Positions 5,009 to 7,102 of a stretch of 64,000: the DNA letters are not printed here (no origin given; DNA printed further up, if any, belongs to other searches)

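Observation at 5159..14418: Five tandem paralogs of an unassigned exported, acidic, Lys/Arg-poor protein family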

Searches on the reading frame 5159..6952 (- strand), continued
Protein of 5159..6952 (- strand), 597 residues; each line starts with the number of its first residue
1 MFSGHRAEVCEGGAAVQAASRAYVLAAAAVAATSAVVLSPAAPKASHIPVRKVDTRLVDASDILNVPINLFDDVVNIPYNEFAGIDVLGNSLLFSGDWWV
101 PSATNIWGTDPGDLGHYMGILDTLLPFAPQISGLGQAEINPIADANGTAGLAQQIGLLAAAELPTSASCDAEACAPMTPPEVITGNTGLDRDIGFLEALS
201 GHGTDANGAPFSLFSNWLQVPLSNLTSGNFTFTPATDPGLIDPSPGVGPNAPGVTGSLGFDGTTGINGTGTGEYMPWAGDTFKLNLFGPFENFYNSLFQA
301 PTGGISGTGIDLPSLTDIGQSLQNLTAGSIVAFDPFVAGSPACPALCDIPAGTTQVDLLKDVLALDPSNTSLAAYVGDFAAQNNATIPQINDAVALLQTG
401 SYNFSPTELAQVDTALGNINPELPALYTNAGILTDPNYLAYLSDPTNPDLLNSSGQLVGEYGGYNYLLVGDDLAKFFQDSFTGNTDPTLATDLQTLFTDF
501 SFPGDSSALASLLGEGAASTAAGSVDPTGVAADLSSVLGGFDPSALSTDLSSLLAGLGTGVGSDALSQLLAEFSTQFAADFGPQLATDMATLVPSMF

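Call 61: find_encoding_contigs(protein=P0135, flank=10000, max_places=1)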
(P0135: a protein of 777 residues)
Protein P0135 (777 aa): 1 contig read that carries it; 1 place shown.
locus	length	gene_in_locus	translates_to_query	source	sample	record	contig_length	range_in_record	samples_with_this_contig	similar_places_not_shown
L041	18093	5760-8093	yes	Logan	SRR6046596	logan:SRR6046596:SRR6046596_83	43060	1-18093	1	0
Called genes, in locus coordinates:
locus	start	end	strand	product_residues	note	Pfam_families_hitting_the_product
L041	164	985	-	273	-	PF03141:Methyltransf_29 (weak), PF13489:Methyltransf_23, PF01209:Ubie_methyltran, PF13847:Methyltransf_31, PF08241:Methyltransf_11, PF08242:Methyltransf_12, PF13649:Methyltransf_25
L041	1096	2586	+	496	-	PF00743:FMO-like, PF01266:DAO (weak), PF07992:Pyr_redox_2, PF12831:FAD_oxidored (faint), PF13434:Lys_Orn_oxgnase (faint), PF13450:NAD_binding_8, PF13738:Pyr_redox_3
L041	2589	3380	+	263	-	PF12146:Hydrolase_4, PF00561:Abhydrolase_1, PF12697:Abhydrolase_6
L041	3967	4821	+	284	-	PF00106:adh_short, PF08659:KR, PF13561:adh_short_C2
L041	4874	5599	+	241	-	PF00881:Nitroreductase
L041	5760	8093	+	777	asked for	-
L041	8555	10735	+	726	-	-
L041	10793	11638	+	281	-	PF04072:LCM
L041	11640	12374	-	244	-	-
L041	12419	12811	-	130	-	-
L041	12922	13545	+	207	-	-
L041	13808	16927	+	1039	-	PF00133:tRNA-synt_1, PF09334:tRNA-synt_1g (weak), PF08264:Anticodon_1, PF19302:DUF5915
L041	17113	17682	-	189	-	PF13489:Methyltransf_23, PF00398:RrnaAD (weak), PF08241:Methyltransf_11, PF08242:Methyltransf_12, PF13649:Methyltransf_25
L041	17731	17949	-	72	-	PF13275:S4_2, PF01479:S4 (weak)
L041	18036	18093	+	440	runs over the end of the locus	PF00817:IMS, PF11798:IMS_HHH (weak), PF21999:IMS_HHH_1 (weak), PF11799:IMS_C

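Call 62: find_encoding_contigs(protein=P0140, flank=10000, max_places=1)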
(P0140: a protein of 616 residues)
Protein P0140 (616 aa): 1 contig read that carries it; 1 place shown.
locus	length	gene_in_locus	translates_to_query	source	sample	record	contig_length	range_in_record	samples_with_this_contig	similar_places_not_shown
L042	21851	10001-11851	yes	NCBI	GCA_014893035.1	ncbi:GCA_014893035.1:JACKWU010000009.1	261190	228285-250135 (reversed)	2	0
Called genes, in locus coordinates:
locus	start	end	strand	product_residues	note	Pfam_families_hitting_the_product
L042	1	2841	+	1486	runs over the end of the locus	PF00109:ketoacyl-synt, PF00108:Thiolase_N (weak), PF02801:Ketoacyl-synt_C, PF16197:KAsynt_C_assoc, PF22621:CurL-like_PKS_C, PF00698:Acyl_transf_1, PF00550:PP-binding, PF00668:Condensation, +1 more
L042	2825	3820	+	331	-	PF00005:ABC_tran, PF13304:AAA_21 (faint)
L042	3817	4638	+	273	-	PF01061:ABC2_membrane (weak), PF12698:ABC2_membrane_3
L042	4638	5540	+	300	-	PF01061:ABC2_membrane, PF12698:ABC2_membrane_3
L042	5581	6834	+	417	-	PF16911:PapA_C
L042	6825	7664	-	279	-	PF04072:LCM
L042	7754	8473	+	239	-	-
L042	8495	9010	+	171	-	PF10698:DUF2505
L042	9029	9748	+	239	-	PF00881:Nitroreductase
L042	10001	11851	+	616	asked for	-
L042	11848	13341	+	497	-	PF00743:FMO-like, PF01266:DAO (faint), PF07992:Pyr_redox_2, PF13450:NAD_binding_8, PF13454:NAD_binding_9 (faint), PF13738:Pyr_redox_3, PF13434:Lys_Orn_oxgnase (weak)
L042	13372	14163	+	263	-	PF00561:Abhydrolase_1, PF12146:Hydrolase_4, PF12697:Abhydrolase_6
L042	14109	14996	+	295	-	PF00106:adh_short, PF01370:Epimerase, PF08659:KR, PF13460:NAD_binding_10 (weak), PF13561:adh_short_C2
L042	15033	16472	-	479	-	PF08237:PE-PPE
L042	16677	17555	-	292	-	PF13489:Methyltransf_23, PF01209:Ubie_methyltran, PF13847:Methyltransf_31, PF08241:Methyltransf_11, PF08242:Methyltransf_12, PF13649:Methyltransf_25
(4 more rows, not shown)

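Call 71: list_cluster_members(proteins=[P0205, P0206, P0213, P0222, P0223, P0238, P0254, P0262, P0265, P0269])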
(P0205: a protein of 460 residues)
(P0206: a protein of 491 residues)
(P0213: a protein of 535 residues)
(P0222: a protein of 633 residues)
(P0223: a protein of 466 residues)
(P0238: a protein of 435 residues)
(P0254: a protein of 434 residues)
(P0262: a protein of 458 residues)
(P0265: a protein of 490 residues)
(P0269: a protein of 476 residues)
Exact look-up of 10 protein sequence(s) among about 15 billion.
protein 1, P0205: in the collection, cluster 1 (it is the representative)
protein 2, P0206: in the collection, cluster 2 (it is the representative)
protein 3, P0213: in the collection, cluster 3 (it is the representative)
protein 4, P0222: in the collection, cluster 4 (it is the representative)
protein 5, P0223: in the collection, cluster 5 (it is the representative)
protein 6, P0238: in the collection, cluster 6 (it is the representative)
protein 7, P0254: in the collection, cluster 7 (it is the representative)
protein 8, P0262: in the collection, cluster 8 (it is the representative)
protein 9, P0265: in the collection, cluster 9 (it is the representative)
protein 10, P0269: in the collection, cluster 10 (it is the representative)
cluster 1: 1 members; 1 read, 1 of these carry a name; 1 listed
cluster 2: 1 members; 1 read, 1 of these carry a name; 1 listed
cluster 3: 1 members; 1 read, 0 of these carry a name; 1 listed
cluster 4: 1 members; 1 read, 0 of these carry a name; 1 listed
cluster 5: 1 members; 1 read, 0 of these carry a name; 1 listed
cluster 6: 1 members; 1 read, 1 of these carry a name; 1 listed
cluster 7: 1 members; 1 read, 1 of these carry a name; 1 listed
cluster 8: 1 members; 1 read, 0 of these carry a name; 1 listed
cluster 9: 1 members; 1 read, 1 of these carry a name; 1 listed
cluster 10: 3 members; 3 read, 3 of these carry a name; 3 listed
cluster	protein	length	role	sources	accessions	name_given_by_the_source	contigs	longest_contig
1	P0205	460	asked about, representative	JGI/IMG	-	hypothetical protein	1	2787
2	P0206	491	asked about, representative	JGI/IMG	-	hypothetical protein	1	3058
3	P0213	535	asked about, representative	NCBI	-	-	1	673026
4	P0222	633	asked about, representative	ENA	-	-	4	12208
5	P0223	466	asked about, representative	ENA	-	-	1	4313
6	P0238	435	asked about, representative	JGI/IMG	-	hypothetical protein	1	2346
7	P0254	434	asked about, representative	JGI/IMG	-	hypothetical protein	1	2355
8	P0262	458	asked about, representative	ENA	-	-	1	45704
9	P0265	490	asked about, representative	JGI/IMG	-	hypothetical protein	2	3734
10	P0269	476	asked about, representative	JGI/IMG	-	hypothetical protein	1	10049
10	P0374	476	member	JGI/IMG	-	hypothetical protein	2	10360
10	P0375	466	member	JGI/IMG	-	hypothetical protein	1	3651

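Call 72: find_encoding_contigs(protein=P0213, flank=10000, max_places=1)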
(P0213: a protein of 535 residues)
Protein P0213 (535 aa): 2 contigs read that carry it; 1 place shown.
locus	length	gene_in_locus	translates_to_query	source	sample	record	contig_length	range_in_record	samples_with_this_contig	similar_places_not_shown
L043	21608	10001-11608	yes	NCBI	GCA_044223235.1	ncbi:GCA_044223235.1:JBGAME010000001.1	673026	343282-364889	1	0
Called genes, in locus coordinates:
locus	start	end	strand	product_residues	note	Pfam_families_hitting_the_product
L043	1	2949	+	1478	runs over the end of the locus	PF00109:ketoacyl-synt, PF00108:Thiolase_N (faint), PF02801:Ketoacyl-synt_C, PF16197:KAsynt_C_assoc, PF22621:CurL-like_PKS_C (weak), PF00698:Acyl_transf_1, PF00550:PP-binding, PF00668:Condensation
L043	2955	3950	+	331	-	PF00005:ABC_tran, PF13304:AAA_21 (faint)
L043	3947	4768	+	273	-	PF01061:ABC2_membrane (weak), PF12698:ABC2_membrane_3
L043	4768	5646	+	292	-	PF01061:ABC2_membrane, PF12698:ABC2_membrane_3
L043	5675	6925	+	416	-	PF16911:PapA_C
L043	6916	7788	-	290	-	PF04072:LCM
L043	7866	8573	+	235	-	-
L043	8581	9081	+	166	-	PF10698:DUF2505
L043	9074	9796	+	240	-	PF00881:Nitroreductase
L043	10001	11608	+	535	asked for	-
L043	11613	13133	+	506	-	PF13434:Lys_Orn_oxgnase (faint), PF00070:Pyr_redox (faint), PF00743:FMO-like, PF01266:DAO (faint), PF07992:Pyr_redox_2, PF13450:NAD_binding_8, PF13454:NAD_binding_9 (faint), PF13738:Pyr_redox_3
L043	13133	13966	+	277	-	PF00561:Abhydrolase_1, PF12146:Hydrolase_4, PF12697:Abhydrolase_6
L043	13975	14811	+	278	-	PF00106:adh_short, PF01370:Epimerase (weak), PF08659:KR, PF13460:NAD_binding_10 (weak), PF13561:adh_short_C2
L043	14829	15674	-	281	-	PF04072:LCM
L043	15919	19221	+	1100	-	PF00133:tRNA-synt_1, PF09334:tRNA-synt_1g (weak), PF08264:Anticodon_1, PF19302:DUF5915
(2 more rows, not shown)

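Call 73: find_encoding_contigs(protein=P0262, flank=10000, max_places=1)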
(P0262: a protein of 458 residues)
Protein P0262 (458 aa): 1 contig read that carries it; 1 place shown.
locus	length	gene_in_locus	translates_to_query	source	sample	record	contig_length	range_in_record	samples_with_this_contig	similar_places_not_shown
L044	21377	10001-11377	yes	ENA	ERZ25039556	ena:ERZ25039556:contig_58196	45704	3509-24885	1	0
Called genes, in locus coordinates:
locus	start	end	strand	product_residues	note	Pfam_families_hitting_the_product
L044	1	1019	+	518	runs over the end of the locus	PF00550:PP-binding, PF00668:Condensation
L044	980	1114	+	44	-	-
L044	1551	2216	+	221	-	PF13732:DrrA1-3_C (weak)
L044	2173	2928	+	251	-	PF01061:ABC2_membrane (weak), PF12698:ABC2_membrane_3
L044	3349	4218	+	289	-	PF01061:ABC2_membrane (weak)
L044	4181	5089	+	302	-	PF16911:PapA_C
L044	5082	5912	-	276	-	PF04072:LCM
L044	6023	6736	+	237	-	-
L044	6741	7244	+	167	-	PF10698:DUF2505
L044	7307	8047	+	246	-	PF00881:Nitroreductase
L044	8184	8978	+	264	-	PF00106:adh_short, PF08659:KR, PF13561:adh_short_C2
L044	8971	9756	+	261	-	PF00561:Abhydrolase_1, PF12146:Hydrolase_4, PF12697:Abhydrolase_6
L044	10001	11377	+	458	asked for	-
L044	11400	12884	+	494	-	PF00743:FMO-like, PF01266:DAO (weak), PF07992:Pyr_redox_2, PF12831:FAD_oxidored (faint), PF13450:NAD_binding_8, PF13454:NAD_binding_9 (faint), PF13738:Pyr_redox_3, PF13434:Lys_Orn_oxgnase (weak)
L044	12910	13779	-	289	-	PF04072:LCM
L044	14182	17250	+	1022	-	PF00133:tRNA-synt_1, PF09334:tRNA-synt_1g (weak), PF08264:Anticodon_1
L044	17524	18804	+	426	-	PF00817:IMS, PF11798:IMS_HHH (weak), PF21999:IMS_HHH_1 (weak), PF11799:IMS_C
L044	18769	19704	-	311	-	PF00710:Asparaginase, PF17763:Asparaginase_C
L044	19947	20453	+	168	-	PF01252:Peptidase_A8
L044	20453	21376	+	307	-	PF00849:PseudoU_synth_2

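Call 75: search_protein_families(library=pfam, proteins=[P0224], max_evalue=10)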
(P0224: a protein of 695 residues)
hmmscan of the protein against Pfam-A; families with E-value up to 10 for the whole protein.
P0224 (695 aa): 0 families
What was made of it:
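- On PE-PPE domain (PF08237; Chp-type serine hydrolase/acyltransferase): Five UniRef-labelled relatives give no hit at E up to 10 (call 75).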

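Call 80: find_homologous_proteins(query=P0140, max_evalue=0.00001)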
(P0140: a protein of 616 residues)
Query P0140 (616 aa): 32 proteins with E <= 0.00001 among 8000 candidates.
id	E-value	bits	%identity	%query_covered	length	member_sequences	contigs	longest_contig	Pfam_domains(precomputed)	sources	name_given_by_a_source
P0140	0.0e+0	1396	100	100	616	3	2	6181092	-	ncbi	-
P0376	0.0e+0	1254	91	100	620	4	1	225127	-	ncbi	-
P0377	1.3e-168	581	62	68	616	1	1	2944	-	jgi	jgi:hypothetical protein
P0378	3.9e-168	579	52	91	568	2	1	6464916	-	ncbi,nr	ncbi:hypothetical protein Mycsm_05865 [Mycobacterium sp. JS623]|nr:hypothetical protein Mycsm_05865 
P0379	2.2e-164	567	52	84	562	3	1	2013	-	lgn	-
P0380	4.7e-161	556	68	61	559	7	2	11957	-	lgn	-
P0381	3.0e-154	533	65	60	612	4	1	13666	-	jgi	jgi:hypothetical protein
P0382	5.4e-149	516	58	68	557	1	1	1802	-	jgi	jgi:hypothetical protein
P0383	1.4e-146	508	48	91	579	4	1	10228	-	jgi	jgi:hypothetical protein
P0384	3.1e-144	500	58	66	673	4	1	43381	-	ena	-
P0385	1.0e-141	492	50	84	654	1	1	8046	-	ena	-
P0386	1.1e-141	492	54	69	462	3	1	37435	-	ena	-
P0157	1.8e-140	488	46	92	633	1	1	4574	-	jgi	jgi:hypothetical protein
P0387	2.2e-140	488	49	78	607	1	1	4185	-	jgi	jgi:hypothetical protein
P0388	4.6e-140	486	63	58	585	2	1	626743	-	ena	-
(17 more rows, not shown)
